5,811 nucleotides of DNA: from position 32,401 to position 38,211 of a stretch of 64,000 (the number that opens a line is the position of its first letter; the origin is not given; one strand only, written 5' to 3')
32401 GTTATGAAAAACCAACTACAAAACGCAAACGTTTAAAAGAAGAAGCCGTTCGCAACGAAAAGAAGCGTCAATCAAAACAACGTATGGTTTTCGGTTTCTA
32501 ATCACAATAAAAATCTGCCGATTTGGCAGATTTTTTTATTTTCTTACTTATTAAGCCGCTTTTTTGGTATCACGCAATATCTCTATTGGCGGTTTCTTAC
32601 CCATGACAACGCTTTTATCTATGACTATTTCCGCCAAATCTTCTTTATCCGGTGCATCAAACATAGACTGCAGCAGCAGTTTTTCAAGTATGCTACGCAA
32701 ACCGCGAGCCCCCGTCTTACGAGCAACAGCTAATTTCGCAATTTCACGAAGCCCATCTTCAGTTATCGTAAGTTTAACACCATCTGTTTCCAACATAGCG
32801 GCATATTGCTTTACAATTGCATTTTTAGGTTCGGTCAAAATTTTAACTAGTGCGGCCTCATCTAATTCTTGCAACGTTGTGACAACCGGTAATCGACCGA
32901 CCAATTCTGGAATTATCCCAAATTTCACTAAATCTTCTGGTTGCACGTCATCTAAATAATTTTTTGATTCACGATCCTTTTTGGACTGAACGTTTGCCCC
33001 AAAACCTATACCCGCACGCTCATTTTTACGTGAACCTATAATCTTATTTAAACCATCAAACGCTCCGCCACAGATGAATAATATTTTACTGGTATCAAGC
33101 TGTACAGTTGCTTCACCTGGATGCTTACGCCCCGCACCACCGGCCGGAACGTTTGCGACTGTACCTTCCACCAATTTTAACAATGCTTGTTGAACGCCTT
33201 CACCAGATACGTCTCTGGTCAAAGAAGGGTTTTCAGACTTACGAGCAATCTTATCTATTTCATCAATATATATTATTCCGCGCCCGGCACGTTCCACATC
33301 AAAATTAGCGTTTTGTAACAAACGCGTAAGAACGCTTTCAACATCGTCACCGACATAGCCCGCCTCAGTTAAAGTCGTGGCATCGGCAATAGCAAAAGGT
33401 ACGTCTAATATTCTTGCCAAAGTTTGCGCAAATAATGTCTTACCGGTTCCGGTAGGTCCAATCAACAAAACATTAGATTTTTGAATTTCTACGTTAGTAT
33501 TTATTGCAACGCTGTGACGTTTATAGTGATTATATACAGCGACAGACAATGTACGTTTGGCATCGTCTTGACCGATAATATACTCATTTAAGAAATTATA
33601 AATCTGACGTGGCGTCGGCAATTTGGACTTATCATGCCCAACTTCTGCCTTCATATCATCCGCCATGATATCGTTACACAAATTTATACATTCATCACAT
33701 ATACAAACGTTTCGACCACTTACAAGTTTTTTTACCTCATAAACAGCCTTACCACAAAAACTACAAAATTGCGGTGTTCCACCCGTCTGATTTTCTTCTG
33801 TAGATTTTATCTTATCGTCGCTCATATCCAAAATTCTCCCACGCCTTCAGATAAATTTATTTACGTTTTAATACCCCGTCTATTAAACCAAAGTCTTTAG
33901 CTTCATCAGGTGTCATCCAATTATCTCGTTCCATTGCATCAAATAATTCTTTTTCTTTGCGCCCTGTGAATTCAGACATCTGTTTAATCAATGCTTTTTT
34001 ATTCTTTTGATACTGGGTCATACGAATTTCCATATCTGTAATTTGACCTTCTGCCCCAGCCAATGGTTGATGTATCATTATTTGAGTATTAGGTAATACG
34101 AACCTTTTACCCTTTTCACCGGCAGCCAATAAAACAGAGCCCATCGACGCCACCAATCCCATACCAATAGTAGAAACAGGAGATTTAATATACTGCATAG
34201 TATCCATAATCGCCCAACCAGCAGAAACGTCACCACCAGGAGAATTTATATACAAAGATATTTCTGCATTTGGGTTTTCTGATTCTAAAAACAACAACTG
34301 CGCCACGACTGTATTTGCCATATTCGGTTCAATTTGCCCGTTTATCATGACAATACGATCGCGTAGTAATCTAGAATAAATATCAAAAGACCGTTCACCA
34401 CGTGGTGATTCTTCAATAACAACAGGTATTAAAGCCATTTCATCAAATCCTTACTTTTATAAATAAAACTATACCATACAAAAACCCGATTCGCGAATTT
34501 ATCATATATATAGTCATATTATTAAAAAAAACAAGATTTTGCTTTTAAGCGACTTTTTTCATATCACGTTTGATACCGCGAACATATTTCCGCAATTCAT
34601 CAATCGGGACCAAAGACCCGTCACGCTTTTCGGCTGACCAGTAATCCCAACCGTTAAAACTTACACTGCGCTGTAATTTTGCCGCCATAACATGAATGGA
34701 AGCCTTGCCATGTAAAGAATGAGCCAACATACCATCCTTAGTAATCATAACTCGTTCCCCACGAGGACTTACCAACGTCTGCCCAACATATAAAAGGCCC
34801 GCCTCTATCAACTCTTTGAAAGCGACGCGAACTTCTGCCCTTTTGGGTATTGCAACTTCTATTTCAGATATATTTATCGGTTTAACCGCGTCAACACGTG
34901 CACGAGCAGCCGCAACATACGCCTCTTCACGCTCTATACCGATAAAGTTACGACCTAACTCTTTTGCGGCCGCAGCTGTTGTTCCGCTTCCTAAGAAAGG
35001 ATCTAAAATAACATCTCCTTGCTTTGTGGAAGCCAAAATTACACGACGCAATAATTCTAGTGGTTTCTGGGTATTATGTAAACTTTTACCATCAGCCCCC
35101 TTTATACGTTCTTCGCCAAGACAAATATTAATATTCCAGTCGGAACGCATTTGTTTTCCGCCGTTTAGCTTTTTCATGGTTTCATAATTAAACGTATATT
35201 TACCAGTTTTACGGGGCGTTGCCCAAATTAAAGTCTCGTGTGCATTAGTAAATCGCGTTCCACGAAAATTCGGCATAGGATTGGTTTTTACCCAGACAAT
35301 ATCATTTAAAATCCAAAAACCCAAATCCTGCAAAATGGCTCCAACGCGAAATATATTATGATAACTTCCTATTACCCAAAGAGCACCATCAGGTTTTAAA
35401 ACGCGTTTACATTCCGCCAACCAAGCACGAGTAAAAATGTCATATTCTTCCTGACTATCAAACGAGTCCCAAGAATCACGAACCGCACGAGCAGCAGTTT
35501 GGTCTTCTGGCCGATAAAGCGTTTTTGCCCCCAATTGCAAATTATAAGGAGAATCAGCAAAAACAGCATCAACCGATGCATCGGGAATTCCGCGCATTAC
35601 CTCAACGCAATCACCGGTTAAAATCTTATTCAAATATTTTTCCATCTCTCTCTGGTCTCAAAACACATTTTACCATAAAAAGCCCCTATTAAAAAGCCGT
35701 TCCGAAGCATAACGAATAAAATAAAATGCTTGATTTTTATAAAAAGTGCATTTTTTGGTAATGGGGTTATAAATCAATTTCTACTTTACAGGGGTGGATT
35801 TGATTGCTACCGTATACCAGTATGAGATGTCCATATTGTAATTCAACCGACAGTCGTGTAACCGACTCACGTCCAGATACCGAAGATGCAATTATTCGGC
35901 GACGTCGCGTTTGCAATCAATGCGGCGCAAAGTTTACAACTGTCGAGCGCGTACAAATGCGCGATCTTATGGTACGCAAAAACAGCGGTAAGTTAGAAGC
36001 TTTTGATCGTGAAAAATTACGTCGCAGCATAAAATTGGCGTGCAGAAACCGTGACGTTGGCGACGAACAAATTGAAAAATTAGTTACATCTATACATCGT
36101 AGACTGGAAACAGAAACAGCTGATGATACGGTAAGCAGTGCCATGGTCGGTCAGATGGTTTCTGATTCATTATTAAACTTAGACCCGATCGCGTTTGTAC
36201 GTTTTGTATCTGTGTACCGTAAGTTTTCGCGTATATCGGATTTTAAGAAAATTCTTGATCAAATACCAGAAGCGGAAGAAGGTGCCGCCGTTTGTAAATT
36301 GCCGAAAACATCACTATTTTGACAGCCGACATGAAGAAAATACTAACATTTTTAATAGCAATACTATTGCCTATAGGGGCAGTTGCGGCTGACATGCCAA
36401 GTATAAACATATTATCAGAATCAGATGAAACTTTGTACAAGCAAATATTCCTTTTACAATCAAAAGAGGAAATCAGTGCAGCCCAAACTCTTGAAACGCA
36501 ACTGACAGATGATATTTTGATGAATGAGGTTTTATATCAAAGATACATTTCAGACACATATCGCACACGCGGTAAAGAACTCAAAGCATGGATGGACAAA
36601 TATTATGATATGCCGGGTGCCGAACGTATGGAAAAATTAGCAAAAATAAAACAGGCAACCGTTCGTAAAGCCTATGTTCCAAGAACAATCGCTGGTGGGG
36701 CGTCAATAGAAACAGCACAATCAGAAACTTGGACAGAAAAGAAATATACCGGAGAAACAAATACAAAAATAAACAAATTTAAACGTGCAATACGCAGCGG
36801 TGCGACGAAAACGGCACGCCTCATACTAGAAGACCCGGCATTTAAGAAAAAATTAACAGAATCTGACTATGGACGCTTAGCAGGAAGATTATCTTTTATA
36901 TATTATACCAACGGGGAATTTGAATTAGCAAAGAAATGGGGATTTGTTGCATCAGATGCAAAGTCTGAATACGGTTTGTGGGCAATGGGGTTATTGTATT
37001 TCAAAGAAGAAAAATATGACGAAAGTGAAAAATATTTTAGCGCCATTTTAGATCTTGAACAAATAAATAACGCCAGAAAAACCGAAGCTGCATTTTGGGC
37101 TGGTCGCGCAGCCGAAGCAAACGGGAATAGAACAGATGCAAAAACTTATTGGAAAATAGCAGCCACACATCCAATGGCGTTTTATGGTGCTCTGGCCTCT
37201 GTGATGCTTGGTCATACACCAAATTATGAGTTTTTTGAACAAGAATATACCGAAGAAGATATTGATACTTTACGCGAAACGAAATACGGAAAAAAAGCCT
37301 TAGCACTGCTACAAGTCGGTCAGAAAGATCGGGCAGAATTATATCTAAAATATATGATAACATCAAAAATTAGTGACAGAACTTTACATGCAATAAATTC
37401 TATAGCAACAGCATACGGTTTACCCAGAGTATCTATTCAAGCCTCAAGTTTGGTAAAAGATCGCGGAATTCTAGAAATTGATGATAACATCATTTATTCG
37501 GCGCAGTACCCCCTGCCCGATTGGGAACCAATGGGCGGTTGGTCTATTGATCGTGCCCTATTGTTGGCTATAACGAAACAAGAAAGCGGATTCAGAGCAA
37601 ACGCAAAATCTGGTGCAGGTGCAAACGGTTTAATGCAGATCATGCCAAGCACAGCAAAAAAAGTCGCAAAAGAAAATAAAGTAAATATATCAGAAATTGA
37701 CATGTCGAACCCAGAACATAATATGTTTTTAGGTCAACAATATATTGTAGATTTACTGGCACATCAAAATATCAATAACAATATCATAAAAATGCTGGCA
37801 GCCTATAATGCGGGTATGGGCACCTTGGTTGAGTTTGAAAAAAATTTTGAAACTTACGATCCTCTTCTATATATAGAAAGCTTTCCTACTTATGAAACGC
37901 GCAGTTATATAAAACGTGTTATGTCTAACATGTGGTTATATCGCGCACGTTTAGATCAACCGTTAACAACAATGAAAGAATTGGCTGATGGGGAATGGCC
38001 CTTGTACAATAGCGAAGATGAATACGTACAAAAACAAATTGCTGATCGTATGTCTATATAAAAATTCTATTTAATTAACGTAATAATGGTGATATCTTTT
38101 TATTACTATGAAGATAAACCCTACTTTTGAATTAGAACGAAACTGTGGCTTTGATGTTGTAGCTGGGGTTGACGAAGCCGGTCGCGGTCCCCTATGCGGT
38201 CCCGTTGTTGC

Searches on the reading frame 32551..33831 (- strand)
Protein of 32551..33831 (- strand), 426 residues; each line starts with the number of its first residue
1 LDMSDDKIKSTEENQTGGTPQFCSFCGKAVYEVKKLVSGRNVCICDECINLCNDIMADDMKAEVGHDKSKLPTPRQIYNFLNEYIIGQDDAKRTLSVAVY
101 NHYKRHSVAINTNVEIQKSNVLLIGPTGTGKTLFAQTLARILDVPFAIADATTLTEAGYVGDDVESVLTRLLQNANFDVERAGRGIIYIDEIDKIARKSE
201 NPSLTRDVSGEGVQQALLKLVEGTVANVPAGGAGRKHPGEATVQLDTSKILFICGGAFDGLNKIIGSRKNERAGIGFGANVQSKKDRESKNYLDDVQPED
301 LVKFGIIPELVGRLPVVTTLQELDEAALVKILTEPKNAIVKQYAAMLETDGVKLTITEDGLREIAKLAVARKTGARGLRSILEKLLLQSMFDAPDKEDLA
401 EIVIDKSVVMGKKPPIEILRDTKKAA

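Call 74: search_protein_families(library=pfam, proteins=[window:32551-33831:-], max_evalue=0.01)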
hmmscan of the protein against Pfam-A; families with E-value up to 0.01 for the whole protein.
window:32551-33831:- (426 aa): 14 families
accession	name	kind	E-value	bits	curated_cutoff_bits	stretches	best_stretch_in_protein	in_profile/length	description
PF07724.20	AAA_2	-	4.7e-30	105.2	27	1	118-316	3-165/166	AAA domain (Cdc48 subfamily)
PF00004.35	AAA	-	2.7e-15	57.4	21.2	1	121-227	1-98/131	ATPase family associated with various cellular activities (AAA)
PF06689.19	zf-C4_ClpX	-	1.7e-14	53.8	27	1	22-57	2-38/39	ClpX C4-type zinc finger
PF10431.15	ClpB_D2-small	-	3e-09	37.2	21.9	1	323-399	1-73/81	C-terminal, D2-small domain, of ClpB protein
PF07728.20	AAA_5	-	3.2e-06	27.6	22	1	120-197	1-80/139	AAA domain (dynein-related subfamily)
PF05496.18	RuvB_N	-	3.2e-06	27.4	27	1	81-200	6-101/159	Holliday junction DNA helicase RuvB P-loop domain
PF00493.29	MCM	-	4.8e-06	26.3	23.3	1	75-199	16-137/224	MCM P-loop domain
PF01078.27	Mg_chelatase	-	4.1e-05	23.5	20.3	1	118-142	22-46/207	Magnesium chelatase, subunit ChlI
PF13401.12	AAA_22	-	5.2e-05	24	27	1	118-195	5-96/130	AAA domain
PF12775.13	AAA_7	-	8.5e-05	22.6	25.8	1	117-193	32-110/181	P-loop containing dynein motor region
PF00158.32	Sigma54_activat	-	0.00018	21.7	20.2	1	112-195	16-105/168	Sigma-54 interaction domain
PF14532.12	Sigma54_activ_2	-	0.0002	22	25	1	114-198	17-84/138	Sigma-54 interaction domain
PF13191.12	AAA_16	-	0.0036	18.3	32.6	0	119-143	25-49/167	AAA ATPase domain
PF01695.23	IstB_IS21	-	0.0077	16.2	24.1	0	117-139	91-113/238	IstB-like ATP binding protein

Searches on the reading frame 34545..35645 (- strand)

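Call 74: search_protein_families(library=pfam, proteins=[window:34545-35645:-], max_evalue=0.01)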
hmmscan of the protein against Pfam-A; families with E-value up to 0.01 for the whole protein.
window:34545-35645:- (366 aa): 5 families
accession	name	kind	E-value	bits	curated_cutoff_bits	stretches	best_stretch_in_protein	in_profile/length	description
PF01555.25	N6_N4_Mtase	-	1e-65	222.2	26.7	1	25-247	1-219/221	DNA methylase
PF18755.6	RAMA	-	2.5e-08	34.2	35.2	1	266-353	11-99/107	Restriction Enzyme Adenine Methylase Associated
PF01170.24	UPF0020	-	2e-05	24.8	22.3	1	203-254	22-74/197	RMKL-like, methyltransferase domain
PF08241.18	Methyltransf_11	-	5.5e-05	24.2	21.2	0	75-90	79-94/95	Methyltransferase domain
PF13649.12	Methyltransf_25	-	0.00046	21.3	27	0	213-259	1-48/97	Methyltransferase domain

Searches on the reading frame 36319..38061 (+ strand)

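Call 74: search_protein_families(library=pfam, proteins=[window:36319-38061:+], max_evalue=0.01)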
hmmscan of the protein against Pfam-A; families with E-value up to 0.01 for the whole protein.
window:36319-38061:+ (580 aa): 4 families
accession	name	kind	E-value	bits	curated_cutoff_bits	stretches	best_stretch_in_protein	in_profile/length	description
PF01464.25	SLT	-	2.2e-24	85.7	21.3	1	408-510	10-108/117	Transglycosylase SLT domain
PF07719.23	TPR_2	-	0.00039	20.8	27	0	219-247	3-31/34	Tetratricopeptide repeat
PF13432.12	TPR_16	-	0.00082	20.2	32.7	1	222-274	2-50/65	Tetratricopeptide repeat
PF13181.12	TPR_8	-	0.0049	17.4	25.7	0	221-247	5-31/34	Tetratricopeptide repeat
